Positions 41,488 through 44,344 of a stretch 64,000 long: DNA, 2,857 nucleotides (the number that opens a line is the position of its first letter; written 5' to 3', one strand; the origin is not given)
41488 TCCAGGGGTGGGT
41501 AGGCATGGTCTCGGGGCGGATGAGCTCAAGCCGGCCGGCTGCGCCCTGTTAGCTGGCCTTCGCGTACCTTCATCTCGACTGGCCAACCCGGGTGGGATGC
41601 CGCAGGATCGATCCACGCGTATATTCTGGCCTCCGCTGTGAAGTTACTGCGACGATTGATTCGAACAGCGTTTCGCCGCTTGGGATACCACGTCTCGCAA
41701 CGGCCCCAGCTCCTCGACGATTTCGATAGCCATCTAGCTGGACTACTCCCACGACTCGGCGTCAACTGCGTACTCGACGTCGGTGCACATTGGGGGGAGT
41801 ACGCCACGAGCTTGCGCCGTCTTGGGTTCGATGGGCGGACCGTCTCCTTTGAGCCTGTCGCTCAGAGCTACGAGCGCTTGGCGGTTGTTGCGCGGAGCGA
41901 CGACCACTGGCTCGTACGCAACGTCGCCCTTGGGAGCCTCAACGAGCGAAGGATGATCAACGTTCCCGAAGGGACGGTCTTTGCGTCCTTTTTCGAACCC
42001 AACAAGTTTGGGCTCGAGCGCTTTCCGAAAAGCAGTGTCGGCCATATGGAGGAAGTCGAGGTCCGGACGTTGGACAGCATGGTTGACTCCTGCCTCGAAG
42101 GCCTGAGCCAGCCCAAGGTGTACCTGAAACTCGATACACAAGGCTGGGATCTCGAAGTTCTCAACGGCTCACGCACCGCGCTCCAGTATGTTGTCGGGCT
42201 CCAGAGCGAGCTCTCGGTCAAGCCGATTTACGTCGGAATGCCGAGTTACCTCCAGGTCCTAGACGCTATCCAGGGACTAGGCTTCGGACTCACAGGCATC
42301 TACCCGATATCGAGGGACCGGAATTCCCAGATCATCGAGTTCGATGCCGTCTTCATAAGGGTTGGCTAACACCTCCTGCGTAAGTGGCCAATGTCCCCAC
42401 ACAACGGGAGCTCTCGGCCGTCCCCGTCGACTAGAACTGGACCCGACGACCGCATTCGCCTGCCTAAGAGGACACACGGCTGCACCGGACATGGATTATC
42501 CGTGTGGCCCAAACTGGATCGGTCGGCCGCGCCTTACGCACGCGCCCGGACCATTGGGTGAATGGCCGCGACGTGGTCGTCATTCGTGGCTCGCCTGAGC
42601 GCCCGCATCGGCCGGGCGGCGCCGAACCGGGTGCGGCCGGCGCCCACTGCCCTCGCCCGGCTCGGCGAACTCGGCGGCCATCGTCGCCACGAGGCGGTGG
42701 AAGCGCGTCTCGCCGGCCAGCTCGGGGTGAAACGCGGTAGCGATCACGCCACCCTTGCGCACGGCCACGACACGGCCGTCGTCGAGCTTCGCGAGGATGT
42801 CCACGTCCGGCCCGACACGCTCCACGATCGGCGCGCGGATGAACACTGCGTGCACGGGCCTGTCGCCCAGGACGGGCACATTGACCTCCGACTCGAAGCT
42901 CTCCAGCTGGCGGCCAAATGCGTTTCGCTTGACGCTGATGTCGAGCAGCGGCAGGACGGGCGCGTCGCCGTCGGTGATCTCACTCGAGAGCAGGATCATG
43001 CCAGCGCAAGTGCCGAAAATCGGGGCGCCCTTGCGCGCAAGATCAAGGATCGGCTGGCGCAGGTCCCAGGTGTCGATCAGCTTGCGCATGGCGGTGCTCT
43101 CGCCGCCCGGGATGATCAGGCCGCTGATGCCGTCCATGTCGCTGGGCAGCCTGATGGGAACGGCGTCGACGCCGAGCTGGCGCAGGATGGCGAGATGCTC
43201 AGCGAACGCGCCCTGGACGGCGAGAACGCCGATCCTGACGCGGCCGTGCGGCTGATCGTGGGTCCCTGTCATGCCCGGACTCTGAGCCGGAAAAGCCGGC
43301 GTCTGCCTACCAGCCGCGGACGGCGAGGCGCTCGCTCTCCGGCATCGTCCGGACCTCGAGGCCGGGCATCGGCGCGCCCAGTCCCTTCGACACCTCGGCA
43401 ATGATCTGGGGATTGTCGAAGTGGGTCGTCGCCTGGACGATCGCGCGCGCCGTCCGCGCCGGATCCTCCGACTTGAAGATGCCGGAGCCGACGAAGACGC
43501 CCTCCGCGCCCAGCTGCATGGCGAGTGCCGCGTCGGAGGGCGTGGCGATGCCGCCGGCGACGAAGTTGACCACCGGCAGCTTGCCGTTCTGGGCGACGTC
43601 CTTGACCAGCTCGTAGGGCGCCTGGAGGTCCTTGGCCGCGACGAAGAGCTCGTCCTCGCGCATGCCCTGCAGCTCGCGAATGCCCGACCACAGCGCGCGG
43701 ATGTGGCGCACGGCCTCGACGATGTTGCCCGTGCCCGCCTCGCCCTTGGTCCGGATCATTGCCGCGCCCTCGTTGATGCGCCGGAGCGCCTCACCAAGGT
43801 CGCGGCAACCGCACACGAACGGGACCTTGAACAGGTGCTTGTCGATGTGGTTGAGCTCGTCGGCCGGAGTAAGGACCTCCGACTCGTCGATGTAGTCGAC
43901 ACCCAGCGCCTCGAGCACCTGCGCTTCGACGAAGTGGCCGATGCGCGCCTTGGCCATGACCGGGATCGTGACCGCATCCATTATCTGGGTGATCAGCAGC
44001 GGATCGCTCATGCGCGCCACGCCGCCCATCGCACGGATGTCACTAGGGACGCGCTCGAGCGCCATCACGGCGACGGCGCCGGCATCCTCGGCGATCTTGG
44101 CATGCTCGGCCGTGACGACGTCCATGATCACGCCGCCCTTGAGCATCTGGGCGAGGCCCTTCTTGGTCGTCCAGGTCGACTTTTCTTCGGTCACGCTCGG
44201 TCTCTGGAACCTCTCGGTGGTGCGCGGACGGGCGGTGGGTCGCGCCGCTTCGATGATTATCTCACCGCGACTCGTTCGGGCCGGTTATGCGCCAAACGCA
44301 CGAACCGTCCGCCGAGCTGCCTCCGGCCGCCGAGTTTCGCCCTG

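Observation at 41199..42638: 35-bp direct repeats bracket a 1.4-kb lower-GC insertion carrying an orphan FkbM methyltransferase and split a pdxS-pdxT-GNAT operon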

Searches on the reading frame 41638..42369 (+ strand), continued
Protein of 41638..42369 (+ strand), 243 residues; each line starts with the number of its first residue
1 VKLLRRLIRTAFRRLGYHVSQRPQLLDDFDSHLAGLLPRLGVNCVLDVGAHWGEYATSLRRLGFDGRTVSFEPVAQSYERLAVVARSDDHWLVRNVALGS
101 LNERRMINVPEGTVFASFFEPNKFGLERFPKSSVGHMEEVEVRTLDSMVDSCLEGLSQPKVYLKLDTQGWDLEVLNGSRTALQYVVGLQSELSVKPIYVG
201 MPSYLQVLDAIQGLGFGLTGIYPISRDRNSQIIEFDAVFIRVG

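Call 51: find_encoding_contigs(protein=P0127, flank=6000, max_places=3)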
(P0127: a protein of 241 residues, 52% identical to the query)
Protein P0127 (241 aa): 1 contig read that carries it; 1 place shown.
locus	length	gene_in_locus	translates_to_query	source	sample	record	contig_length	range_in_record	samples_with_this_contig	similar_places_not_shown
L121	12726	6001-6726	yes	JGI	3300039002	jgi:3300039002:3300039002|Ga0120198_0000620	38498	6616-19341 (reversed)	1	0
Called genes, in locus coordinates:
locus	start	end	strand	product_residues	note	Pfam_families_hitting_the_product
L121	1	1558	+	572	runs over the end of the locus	PF09971:DUF2206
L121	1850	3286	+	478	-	-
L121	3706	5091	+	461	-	PF13440:Polysacc_synt_3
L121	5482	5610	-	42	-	-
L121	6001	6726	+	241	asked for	PF05050:Methyltransf_21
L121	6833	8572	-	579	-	-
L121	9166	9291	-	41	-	-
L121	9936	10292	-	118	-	-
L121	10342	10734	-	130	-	-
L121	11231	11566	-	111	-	PF04014:MazE_antitoxin (weak)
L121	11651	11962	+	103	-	PF04014:MazE_antitoxin (weak)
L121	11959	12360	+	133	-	PF01850:PIN (weak), PF13470:PIN_3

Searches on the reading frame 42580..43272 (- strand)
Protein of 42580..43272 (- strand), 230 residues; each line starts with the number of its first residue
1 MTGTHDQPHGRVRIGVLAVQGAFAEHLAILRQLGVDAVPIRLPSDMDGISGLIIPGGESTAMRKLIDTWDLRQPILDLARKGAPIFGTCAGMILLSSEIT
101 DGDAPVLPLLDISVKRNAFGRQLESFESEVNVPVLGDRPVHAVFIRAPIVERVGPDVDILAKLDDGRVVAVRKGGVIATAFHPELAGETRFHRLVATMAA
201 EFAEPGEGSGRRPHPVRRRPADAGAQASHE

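Call 7: search_protein_families(library=pfam, proteins=[window:42580-43272:-], max_evalue=0.01)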
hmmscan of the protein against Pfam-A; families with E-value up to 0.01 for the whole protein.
window:42580-43272:- (230 aa): 4 families
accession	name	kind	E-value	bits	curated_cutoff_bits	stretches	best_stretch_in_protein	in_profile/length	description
PF01174.25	SNO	-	1.8e-54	184.9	27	1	16-195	1-182/188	SNO glutamine amidotransferase family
PF07685.20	GATase_3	-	2e-08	34.5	27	1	42-130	33-130/196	CobB/CobQ-like glutamine amidotransferase domain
PF03575.23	Peptidase_S51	-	8.1e-05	22.8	23.9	1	51-100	85-134/206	Peptidase family S51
PF00117.34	GATase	-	0.00057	20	22.8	1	47-194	41-182/190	Glutamine amidotransferase class-I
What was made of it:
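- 42580..43272 (-): pdxT (glutaminase subunit). Its last 20 codons run through the right repeat copy, and it ends ............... PF01174 SNO, E 1.8e-54 (call 7).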

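Call 10: find_encoding_contigs(protein=window:42580-43272:-, flank=10000, max_places=10)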
Protein window:42580-43272:- (230 aa): 7 contigs read that carry it; 7 places shown.
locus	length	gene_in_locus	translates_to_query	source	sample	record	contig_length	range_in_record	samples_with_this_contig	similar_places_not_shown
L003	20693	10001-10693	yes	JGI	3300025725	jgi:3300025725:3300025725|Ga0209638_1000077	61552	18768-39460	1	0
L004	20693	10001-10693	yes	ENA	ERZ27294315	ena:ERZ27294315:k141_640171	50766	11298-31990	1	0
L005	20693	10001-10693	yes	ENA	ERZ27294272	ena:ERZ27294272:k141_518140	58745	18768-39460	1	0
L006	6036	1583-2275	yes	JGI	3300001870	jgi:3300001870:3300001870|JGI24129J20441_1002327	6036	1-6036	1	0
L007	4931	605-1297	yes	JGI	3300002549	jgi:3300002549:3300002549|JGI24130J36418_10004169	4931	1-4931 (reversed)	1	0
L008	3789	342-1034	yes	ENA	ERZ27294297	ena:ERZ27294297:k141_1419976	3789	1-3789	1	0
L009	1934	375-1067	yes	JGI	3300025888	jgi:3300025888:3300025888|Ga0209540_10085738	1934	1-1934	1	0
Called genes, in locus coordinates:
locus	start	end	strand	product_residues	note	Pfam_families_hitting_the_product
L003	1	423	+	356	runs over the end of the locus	-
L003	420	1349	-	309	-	PF00682:HMGL-like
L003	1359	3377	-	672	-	PF00376:MerR (weak), PF12728:HTH_17, PF00289:Biotin_carb_N, PF02786:CPSase_L_D2, PF07478:Dala_Dala_lig_C, PF02785:Biotin_carb_C, PF00364:Biotin_lipoyl, PF25917:BSH_RND (weak)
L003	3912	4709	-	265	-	PF00378:ECH_1, PF16113:ECH_2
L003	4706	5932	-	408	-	PF03473:MOSC, PF00583:Acetyltransf_1 (weak)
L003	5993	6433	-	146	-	PF03479:PCC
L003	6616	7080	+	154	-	-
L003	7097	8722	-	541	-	PF03255:ACCA, PF06833:MdcE (faint), PF01039:Carboxyl_trans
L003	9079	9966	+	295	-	PF01680:SOR_SNZ, PF05690:ThiG, PF17935:TetR_C_27 (weak)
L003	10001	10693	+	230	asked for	PF01174:SNO, PF07685:GATase_3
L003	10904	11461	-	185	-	PF05050:Methyltransf_21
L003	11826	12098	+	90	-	-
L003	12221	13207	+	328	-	-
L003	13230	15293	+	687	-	PF03266:NTPase_1 (faint), PF20720:nSTAND3 (faint), PF19568:Spore_III_AA, PF25516:PTPase, PF01424:R3H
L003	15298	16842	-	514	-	-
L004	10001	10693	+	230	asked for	PF01174:SNO, PF07685:GATase_3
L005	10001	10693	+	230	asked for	PF01174:SNO, PF07685:GATase_3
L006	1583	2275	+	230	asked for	PF01174:SNO, PF07685:GATase_3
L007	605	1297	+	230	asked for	PF01174:SNO, PF07685:GATase_3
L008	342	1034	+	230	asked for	PF01174:SNO, PF07685:GATase_3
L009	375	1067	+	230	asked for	PF01174:SNO, PF07685:GATase_3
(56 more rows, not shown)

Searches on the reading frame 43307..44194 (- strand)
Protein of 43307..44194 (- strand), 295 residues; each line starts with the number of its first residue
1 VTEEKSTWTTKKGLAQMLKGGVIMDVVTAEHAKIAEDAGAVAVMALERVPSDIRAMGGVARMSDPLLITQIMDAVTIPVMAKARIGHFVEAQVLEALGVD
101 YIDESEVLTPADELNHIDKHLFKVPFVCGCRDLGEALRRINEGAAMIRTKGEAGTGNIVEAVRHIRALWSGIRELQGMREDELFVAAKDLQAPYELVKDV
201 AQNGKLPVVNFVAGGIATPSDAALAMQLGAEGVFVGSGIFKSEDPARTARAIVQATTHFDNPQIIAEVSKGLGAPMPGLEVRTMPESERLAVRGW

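Call 7: search_protein_families(library=pfam, proteins=[window:43307-44194:-], max_evalue=0.01)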
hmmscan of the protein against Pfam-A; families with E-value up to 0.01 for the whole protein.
window:43307-44194:- (295 aa): 7 families
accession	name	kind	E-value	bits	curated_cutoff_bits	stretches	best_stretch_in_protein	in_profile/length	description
PF01680.23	SOR_SNZ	-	3.4e-109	363.9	27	1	8-213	2-207/207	SOR/SNZ family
PF05690.20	ThiG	-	1.4e-11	44.6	23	1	196-256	166-224/247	Thiazole biosynthesis protein ThiG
PF17935.6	TetR_C_27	-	2.4e-06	28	26.1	1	236-270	61-95/106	Tetracyclin repressor-like, C-terminal domain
PF03060.21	NMO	-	4.6e-05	23.4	28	1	191-247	179-234/331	Nitronate monooxygenase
PF04131.20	NanE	-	0.00055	19.6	27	1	192-243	132-180/192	Putative N-acetylmannosamine-6-phosphate epimerase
PF01207.24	Dus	-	0.00055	19.6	20.4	0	191-250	170-226/311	Dihydrouridine synthase (Dus)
PF00977.27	His_biosynth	-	0.00099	19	23.6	1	192-245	60-111/228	Histidine biosynthesis protein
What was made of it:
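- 43307..44194 (-): pdxS (PLP synthase subunit). PF01680 SOR_SNZ, E 3.4e-109 (call 7).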

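Call 11: find_encoding_contigs(protein=window:43307-44194:-, flank=10000, max_places=10)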
Protein window:43307-44194:- (295 aa): 2 contigs read that carry it; 2 places shown.
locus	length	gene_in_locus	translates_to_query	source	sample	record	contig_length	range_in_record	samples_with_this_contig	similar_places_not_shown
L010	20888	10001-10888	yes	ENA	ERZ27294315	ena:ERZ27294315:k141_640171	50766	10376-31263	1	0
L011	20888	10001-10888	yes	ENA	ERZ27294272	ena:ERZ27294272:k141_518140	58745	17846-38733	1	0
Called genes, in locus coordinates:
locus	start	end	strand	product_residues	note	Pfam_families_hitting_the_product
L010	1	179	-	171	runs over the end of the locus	PF01844:HNH, PF14279:HNH_5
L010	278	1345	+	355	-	-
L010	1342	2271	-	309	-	PF00682:HMGL-like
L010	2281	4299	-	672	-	PF00376:MerR (weak), PF12728:HTH_17, PF00289:Biotin_carb_N, PF02786:CPSase_L_D2, PF07478:Dala_Dala_lig_C, PF02785:Biotin_carb_C, PF00364:Biotin_lipoyl, PF25917:BSH_RND (weak)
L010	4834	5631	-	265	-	PF00378:ECH_1, PF16113:ECH_2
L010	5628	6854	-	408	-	PF03473:MOSC, PF00583:Acetyltransf_1 (weak)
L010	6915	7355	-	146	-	PF03479:PCC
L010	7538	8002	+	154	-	-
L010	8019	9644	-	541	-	PF03255:ACCA, PF06833:MdcE (faint), PF01039:Carboxyl_trans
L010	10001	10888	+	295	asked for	PF01680:SOR_SNZ, PF05690:ThiG, PF17935:TetR_C_27 (weak)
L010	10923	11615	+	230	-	PF01174:SNO, PF07685:GATase_3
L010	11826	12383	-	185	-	PF05050:Methyltransf_21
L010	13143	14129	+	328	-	-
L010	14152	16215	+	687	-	PF03266:NTPase_1 (faint), PF20720:nSTAND3 (faint), PF19568:Spore_III_AA, PF25516:PTPase, PF01424:R3H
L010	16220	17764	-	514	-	-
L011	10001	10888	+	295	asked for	PF01680:SOR_SNZ, PF05690:ThiG, PF17935:TetR_C_27 (weak)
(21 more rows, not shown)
